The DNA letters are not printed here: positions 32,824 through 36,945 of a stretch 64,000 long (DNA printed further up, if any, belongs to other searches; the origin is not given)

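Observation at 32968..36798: Lone 1,276-aa DUF4365-like / helical-repeat / PIN-like protein: candidate single-gene conflict (defence) system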

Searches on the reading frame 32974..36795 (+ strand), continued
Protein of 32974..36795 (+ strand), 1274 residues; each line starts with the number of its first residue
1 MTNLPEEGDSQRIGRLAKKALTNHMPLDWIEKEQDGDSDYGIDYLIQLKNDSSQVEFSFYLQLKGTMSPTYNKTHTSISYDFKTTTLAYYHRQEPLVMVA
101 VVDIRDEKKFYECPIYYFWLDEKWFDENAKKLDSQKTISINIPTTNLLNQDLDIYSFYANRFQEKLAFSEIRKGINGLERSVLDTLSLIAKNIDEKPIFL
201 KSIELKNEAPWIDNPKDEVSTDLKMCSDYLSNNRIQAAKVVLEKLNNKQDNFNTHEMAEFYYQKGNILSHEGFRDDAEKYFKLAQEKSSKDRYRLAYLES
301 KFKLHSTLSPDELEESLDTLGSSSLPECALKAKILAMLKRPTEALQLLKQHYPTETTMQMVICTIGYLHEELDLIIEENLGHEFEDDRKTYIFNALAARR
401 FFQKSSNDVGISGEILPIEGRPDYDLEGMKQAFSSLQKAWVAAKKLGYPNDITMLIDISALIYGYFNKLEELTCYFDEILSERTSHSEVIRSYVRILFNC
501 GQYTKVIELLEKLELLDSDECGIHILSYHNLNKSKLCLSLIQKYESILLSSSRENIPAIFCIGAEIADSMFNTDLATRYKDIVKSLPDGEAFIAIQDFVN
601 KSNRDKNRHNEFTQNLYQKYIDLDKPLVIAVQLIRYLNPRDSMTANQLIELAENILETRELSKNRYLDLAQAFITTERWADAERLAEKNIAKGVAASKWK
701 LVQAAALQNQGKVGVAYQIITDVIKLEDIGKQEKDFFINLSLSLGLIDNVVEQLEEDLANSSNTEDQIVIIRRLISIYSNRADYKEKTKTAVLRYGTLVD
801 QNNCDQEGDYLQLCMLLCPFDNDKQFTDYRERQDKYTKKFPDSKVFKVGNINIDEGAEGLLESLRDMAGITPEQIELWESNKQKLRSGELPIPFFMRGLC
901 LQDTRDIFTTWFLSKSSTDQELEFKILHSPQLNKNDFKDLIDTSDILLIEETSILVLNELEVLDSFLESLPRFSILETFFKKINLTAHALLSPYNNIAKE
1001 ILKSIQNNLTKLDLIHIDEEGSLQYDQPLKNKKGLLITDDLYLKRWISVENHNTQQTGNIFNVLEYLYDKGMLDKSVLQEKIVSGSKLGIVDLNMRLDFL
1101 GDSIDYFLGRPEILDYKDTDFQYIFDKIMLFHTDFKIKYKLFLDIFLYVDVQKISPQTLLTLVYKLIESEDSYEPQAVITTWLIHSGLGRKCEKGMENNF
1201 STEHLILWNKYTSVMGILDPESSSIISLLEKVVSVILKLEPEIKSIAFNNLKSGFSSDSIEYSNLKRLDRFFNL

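Call 38: find_encoding_contigs(protein=P0077, flank=10000, max_places=3)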
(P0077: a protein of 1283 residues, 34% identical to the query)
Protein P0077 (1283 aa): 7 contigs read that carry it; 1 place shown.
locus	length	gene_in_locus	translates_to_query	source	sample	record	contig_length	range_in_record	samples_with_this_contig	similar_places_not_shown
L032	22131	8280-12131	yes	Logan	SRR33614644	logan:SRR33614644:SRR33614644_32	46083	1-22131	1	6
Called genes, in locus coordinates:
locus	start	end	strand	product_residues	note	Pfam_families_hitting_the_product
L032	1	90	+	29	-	?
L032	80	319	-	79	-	PF03891:DUF333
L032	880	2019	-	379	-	PF05954:Phage_GPD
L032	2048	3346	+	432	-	PF22671:Gp18_domIII_N, PF04984:Phage_sheath_1, PF17482:Phage_sheath_1C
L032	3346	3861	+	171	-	PF04985:Phage_tube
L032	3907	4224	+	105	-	-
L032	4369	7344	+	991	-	PF10145:PhageMin_Tail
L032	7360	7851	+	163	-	PF06995:Phage_P2_GpU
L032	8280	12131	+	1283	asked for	PF14280:DUF4365, PF12895:ANAPC3 (faint), PF14559:TPR_19 (faint), PF25062:ARM_TT21_N (faint)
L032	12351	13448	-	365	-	PF12571:Phage_tail_fib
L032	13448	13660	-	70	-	-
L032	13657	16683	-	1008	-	PF09684:Tail_P2_I, PF02368:Big_2, PF13855:LRR_8 (faint), PF03382:DUF285 (faint), PF13306:LRR_5 (faint)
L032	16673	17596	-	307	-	PF26776:Baseplate_J_N, PF26079:Baseplate_J_C (weak)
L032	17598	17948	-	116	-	PF04965:GPW_gp25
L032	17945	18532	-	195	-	PF04717:Phage_base_V, PF18715:Phage_spike, PF18946:Apex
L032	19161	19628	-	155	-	PF06891:P2_Phage_GpR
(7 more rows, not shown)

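Call 45: search_dna_similar(query=P0077, collection=phages, mode=protein, max_rows=25)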
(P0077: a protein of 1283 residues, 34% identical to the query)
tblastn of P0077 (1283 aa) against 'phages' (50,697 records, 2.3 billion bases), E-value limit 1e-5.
No match.

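Call 46: search_dna_similar(query=P0075, collection=plasmids, mode=protein, max_rows=25)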
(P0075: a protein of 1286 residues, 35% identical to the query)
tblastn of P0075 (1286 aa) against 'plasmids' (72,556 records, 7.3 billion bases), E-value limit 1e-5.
Records with a match: 10; places in all: 13; records where one place covers at least 80% of the query: 4.
Best place of each record, by identity: >=99% 1; <60% 9.
By first word of the organism name: Enterobacter 7; Pseudomonas 3.
By predicted mobility (MOB-suite, as given by PLSDB): conjugative 6; non-mobilizable 4.
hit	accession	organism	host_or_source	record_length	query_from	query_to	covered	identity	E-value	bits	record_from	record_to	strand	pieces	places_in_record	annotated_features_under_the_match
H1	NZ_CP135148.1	Enterobacter kobei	duck,metagenomic assembly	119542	1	1286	100%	100.0%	0e+0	2578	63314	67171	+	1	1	DUF4365 domain-containing protein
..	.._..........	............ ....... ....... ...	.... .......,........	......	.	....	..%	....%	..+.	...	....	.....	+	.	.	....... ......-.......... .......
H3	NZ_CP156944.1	Enterobacter hormaechei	Homo sapiens,Tissue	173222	1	1270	99%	36.3%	0e+0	791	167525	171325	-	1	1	DUF4365 domain-containing protein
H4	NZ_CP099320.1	Enterobacter hormaechei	culture,Pooled soil sample collected ...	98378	1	1270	99%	36.1%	0e+0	790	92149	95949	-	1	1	DUF4365 domain-containing protein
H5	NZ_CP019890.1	Enterobacter hormaechei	bacteria culture,high concentration of ...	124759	327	1270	73%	34.2%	7e-157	530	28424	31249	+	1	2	hypothetical protein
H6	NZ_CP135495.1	Enterobacter hormaechei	Homo sapiens,bacterial culture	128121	327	1270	73%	34.2%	7e-157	530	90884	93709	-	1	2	hypothetical protein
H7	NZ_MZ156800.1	Enterobacter cloacae complex sp.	-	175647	327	1270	73%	34.2%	7e-157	530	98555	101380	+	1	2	hypothetical protein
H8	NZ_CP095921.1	Pseudomonas aeruginosa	Homo sapiens,rectal swab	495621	245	985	58%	20.6%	1e-16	94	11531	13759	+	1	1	hypothetical protein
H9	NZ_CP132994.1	Pseudomonas aeruginosa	Homo sapiens,sputum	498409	245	985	58%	20.6%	1e-16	94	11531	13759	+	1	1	hypothetical protein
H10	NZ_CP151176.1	Pseudomonas aeruginosa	Homo sapiens,cell culture,skin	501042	245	985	58%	20.6%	1e-16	94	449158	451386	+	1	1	hypothetical protein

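Call 49: get_annotated_region(hit=H8, flank=8000)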
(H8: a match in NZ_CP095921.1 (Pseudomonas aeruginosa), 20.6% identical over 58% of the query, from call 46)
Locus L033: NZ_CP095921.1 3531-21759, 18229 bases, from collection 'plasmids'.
description: Pseudomonas aeruginosa strain AR19640 plasmid unnamed, complete sequence
organism: Pseudomonas aeruginosa (NCBI taxid 287)
taxonomy: Bacteria; Pseudomonadota; Gammaproteobacteria; Pseudomonadales; Pseudomonadaceae; Pseudomonas; Pseudomonas aeruginosa
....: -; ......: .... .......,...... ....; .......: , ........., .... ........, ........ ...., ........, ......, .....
typing (MOB-suite, as given by PLSDB): non-mobilizable; replicon rep_cluster_1115,rep_cluster_1254; mating-pair formation MPF_I
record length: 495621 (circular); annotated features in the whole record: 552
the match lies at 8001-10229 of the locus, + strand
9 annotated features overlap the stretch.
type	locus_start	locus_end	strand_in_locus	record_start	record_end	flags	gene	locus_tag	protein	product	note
CDS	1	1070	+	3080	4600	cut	-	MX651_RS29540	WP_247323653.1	site-specific recombinase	-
CDS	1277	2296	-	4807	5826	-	-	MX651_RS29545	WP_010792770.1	IS30 family transposase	-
CDS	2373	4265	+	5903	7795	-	-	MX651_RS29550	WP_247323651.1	hypothetical protein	-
CDS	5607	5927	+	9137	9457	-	-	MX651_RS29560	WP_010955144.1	transposase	GO:0006313 - DNA transposition [Evidence IEA]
CDS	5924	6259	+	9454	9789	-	tnpB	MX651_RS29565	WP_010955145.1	IS66 family insertion sequence element accessory protein TnpB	-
CDS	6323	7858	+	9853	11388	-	-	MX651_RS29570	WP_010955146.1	IS66-like element ISPpu14 family transposase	GO:0006313 - DNA transposition [Evidence IEA]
CDS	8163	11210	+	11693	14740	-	-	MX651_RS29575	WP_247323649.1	hypothetical protein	-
CDS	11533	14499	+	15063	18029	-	-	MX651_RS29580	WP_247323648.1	DEAD/DEAH box helicase family protein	-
CDS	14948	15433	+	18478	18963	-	-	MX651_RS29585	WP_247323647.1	hypothetical protein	-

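Call 55: search_protein_families(library=pfam, proteins=[L004:5529-6866:+, L004:6949-8238:+, L004:8327-8728:+, L004:8965-9546:-, L004:9303-9776:-, L004:14511-15725:+, L004:15767-16669:-, L004:16679-17446:-, L004:17430-18995:-, L004:4624-5526:+], max_evalue=0.001)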
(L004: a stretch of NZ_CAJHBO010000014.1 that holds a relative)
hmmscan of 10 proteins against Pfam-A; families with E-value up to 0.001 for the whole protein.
L004:5529-6866:+ (445 aa): 4 families
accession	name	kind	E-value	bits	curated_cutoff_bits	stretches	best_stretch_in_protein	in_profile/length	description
PF22518.2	DUF6997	-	2.3e-58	197.6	27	1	76-254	1-175/175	Domain of unknown function (DUF6997)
PF23871.1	DUF7226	-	6.7e-33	114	27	1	319-442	14-141/142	Domain of unknown function (DUF7226)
PF22515.2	DUF6996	-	1.4e-26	92.8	27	1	7-74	1-70/71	Domain of unknown function (DUF6996)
PF09821.14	AAA_assoc_C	-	0.00012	23.1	27.6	1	339-410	18-91/119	C-terminal AAA-associated domain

L004:6949-8238:+ (429 aa): 1 family
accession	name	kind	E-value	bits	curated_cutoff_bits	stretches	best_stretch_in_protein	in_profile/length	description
PF02618.21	YceG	-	6.5e-80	269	32.4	1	111-413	1-274/275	YceG-like family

L004:8327-8728:+ (133 aa): 2 families
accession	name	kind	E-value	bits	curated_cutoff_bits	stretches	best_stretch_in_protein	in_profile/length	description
PF02223.23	Thymidylate_kin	-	1.5e-26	93.7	27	1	41-132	1-91/185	Thymidylate kinase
PF13521.12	AAA_28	-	2.4e-05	25.1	27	1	39-128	2-81/164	AAA domain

L004:8965-9546:- (193 aa): 4 families
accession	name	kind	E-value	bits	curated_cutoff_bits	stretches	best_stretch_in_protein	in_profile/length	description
PF01609.27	DDE_Tnp_1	-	7.4e-22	78.5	23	1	17-166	7-191/200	Transposase DDE domain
PF13612.12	DDE_Tnp_1_3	-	4.3e-10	40.2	27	1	50-152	46-147/155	Transposase DDE domain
PF13359.12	DDE_Tnp_4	-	3e-09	37.1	24.8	1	43-171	23-154/158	DDE superfamily endonuclease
PF13586.12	DDE_Tnp_1_2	-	4.7e-08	33.8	29.2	1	92-175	2-84/86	Transposase DDE domain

L004:9303-9776:- (157 aa): 1 family
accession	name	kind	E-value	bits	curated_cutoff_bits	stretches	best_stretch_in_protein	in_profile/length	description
PF13340.11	DUF4096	-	2.2e-22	79.5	34.3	1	12-81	1-75/76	Putative transposase of IS4/5 family (DUF4096)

L004:14511-15725:+ (404 aa): 2 families
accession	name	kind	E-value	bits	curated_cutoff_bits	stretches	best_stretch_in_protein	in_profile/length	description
PF00872.24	Transposase_mut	-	2.8e-118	395.6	21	1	17-378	15-377/379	Transposase, Mutator family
PF10551.15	MULE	-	1.5e-05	25.8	27.6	1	183-259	16-97/99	MULE transposase domain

L004:15767-16669:- (300 aa): 2 families
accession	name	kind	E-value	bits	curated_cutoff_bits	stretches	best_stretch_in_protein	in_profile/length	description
PF10137.14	CAP12-PCTIR_TIR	-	3.1e-29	101.9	24.7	1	154-275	1-118/119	CAP12/Pycsar effector protein, TIR domain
PF00027.35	cNMP_binding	-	9.6e-11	42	27.5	1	43-124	4-89/89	Cyclic nucleotide-binding domain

L004:16679-17446:- (255 aa): 2 families
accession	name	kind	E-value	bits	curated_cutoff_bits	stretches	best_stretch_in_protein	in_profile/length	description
PF20298.3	E2-ntca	-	1.2e-20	74.3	27.5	1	17-112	4-108/109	Prokaryotic E2 domain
PF20272.3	E2-Crich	-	7.5e-18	65.7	27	1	120-251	2-128/128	Cysteine-rich domain, C-terminal to E2 domain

L004:17430-18995:- (521 aa): 1 family
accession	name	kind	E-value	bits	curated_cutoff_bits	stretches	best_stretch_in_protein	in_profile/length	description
PF00211.25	Guanylate_cyc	-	3.5e-08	33.7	21.9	0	284-387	10-107/183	Adenylate and Guanylate cyclase catalytic domain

L004:4624-5526:+ (300 aa): 1 family
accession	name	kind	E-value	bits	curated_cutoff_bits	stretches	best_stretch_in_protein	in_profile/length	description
PF02086.21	MethyltransfD12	-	2.1e-72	244.3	22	1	37-282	1-253/253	D12 class N6 adenine-specific DNA methyltransferase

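Call 56: search_protein_families(library=pfam, proteins=[L005:6406-7356:+, L005:7781-9061:+, L005:9157-9570:+, L005:13905-14198:-, L005:14162-14467:-, L005:14667-15122:-, L005:15271-16593:-, L005:16563-17543:-, L005:17540-19582:-, L005:19563-21794:-], max_evalue=0.001)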
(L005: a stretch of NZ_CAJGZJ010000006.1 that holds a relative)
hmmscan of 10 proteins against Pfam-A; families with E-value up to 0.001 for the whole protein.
L005:6406-7356:+ (316 aa): 1 family
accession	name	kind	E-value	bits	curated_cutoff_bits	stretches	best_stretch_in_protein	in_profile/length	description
PF01063.24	Aminotran_4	-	6.9e-30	105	28.5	1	40-305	1-222/223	Amino-transferase class IV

L005:7781-9061:+ (426 aa): 1 family
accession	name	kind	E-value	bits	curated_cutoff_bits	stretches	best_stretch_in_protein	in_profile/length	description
PF02618.21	YceG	-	3.2e-79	266.7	32.4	1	108-410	1-274/275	YceG-like family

L005:9157-9570:+ (137 aa): 4 families
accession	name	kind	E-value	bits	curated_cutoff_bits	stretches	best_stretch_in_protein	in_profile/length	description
PF02223.23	Thymidylate_kin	-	7.1e-27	94.7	27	1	45-136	1-91/185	Thymidylate kinase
PF13521.12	AAA_28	-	5e-05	24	27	1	43-132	2-81/164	AAA domain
PF13401.12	AAA_22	-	0.00045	21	27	1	40-105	5-73/130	AAA domain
PF25199.1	nSTAND_NTPase5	-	0.00083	19.6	34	0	33-86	34-87/145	Novel STAND NTPase 5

L005:13905-14198:- (97 aa): 1 family
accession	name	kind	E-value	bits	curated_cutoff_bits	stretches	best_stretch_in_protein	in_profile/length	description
PF00872.24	Transposase_mut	-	2.4e-15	56.8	21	1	3-72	309-378/379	Transposase, Mutator family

L005:14162-14467:- (101 aa): 1 family
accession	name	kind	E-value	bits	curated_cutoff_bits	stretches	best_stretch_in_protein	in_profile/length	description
PF00872.24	Transposase_mut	-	1.8e-20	73.6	21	1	1-86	218-303/379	Transposase, Mutator family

L005:14667-15122:- (151 aa): 1 family
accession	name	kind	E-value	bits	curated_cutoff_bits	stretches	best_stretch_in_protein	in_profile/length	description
PF00872.24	Transposase_mut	-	1.3e-27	97.1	21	1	7-150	7-149/379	Transposase, Mutator family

L005:15271-16593:- (440 aa): 1 family
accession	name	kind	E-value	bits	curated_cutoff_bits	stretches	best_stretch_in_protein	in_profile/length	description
PF00589.27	Phage_integrase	-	5e-07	30.1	27.1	1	198-359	3-138/172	Phage integrase family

L005:16563-17543:- (326 aa): 0 families

L005:17540-19582:- (680 aa): 1 family
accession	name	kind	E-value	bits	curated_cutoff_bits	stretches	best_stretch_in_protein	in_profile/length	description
PF00589.27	Phage_integrase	-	2.5e-13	50.6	27.1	1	326-490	20-169/172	Phage integrase family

L005:19563-21794:- (743 aa): 0 families

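Call 64: search_protein_representatives(protein=window:33466-36795:+)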
Query: 1110 residues. Proteins with E-value up to 0.001 (for the whole library): 216; up to 1e-10: 185; up to 1e-30: 103. The best 150 are listed.
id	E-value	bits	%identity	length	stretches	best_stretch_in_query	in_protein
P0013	0.0e+00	1243.8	53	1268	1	1-1104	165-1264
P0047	7.4e-242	822.1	39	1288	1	2-1091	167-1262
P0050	8.0e-226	769.0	38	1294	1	1-1093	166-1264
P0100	1.1e-213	728.8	37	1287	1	2-1104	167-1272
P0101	1.6e-187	642.2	34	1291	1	4-1098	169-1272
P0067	1.1e-183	629.6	43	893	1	1-727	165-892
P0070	4.1e-180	617.7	34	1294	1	1-1097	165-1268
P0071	4.1e-174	597.8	31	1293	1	2-1092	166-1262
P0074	8.5e-168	576.9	33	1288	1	3-1106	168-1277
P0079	1.9e-167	575.7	33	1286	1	1-1102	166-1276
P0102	1.9e-164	565.9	31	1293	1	2-1093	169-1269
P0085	5.1e-155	534.6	32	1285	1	7-1020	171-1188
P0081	5.1e-155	534.6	36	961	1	1-787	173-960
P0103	4.4e-148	511.7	50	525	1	87-591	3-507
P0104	3.9e-139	482.0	37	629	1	172-770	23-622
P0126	3.8e-63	230.5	24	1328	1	22-976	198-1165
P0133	2.1e-57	211.4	23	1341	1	43-929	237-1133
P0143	7.2e-47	176.6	24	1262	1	18-871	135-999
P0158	8.2e-39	149.9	24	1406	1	37-845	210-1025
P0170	3.7e-36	141.1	25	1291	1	29-829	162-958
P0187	6.2e-31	123.8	20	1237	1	22-816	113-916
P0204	1.4e-27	112.7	20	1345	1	35-858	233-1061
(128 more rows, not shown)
